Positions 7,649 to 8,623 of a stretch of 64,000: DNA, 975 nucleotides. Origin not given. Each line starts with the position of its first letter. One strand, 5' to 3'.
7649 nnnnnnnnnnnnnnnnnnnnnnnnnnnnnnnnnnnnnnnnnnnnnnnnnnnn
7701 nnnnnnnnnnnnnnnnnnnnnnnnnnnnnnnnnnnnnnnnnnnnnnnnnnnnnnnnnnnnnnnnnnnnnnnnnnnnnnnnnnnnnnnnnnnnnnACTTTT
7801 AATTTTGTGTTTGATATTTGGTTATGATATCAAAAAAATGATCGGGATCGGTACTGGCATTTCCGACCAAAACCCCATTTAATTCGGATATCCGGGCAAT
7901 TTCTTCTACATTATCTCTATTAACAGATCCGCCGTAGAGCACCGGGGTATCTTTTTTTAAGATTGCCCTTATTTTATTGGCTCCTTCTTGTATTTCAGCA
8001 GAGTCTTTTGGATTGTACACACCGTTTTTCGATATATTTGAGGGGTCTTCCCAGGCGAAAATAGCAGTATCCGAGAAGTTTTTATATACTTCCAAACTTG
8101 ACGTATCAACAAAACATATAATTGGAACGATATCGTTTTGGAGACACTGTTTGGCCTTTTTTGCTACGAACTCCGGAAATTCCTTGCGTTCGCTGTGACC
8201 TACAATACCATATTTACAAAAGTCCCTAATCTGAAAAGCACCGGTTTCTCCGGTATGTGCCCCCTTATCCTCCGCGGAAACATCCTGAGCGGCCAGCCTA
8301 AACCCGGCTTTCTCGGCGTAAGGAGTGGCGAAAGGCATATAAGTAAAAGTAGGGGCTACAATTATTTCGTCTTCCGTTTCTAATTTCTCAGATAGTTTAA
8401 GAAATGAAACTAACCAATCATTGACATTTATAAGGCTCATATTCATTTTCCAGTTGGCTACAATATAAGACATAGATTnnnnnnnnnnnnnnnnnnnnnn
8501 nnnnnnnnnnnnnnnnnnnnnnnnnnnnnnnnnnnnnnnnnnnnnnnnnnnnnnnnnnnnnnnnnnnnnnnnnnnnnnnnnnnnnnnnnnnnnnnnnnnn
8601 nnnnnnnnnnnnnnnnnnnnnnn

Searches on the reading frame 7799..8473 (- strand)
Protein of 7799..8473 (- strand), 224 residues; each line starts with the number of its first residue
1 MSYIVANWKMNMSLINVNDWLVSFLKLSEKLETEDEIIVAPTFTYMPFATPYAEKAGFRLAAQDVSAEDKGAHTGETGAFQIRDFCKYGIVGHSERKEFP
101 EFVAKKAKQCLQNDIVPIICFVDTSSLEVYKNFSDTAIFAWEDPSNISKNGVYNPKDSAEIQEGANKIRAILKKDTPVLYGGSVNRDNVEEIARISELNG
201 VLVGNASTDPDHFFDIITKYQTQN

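Call 3: search_protein_families(library=pfam, proteins=[window:7799-8473:-], max_evalue=1)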
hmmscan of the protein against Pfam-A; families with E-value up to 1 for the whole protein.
window:7799-8473:- (224 aa): 1 family
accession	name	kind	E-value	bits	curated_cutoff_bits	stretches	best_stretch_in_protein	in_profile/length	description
PF00121.24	TIM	-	1.3e-41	143.2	20.1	1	3-218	2-243/245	Triosephosphate isomerase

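Call 55: search_solved_structures(query=window:7799-8473:-, max_evalue=0.00001)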
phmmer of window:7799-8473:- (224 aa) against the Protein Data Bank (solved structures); distinct sequences matched with E-value up to 0.00001: 179 (the best 60 are shown).
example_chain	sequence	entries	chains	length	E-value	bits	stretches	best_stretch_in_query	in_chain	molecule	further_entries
7r7m_A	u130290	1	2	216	8.7e-72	244.5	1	1-220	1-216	Triosephosphate isomerase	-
7r9b_A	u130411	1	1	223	1e-27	100.4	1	1-219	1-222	Triosephosphate isomerase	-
8w05_A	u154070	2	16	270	2.5e-23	86.1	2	3-125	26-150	Triosephosphate isomerase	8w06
1yya_A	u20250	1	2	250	8e-23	84.4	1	4-123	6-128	triosephosphate isomerase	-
8v0a_A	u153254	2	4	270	2.4e-22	82.9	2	3-125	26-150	Triosephosphate isomerase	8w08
6nee_A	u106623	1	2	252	3.1e-22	82.5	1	3-219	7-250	TRIOSEPHOSPHATE ISOMERASE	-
8v09_A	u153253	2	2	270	1.1e-21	80.7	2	3-124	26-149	Triosephosphate isomerase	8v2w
3ta6_A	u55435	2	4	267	7.1e-21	78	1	4-123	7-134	Triosephosphate isomerase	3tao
3gvg_A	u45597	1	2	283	9.2e-21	77.7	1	4-123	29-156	Triosephosphate isomerase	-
9quu_A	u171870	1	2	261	2.2e-20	76.5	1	4-123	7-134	Triosephosphate isomerase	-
7rgc_A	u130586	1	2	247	3.4e-20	75.8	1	3-123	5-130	Triosephosphate isomerase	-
8v2x_A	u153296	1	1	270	1.4e-19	73.9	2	3-125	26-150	Triosephosphate isomerase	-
4y90_A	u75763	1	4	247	1.7e-19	73.5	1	4-123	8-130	Triosephosphate isomerase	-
3m9y_A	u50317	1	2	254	2.9e-19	72.8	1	4-125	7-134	Triosephosphate isomerase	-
3uwu_A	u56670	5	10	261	3.2e-19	72.7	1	4-125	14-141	Triosephosphate isomerase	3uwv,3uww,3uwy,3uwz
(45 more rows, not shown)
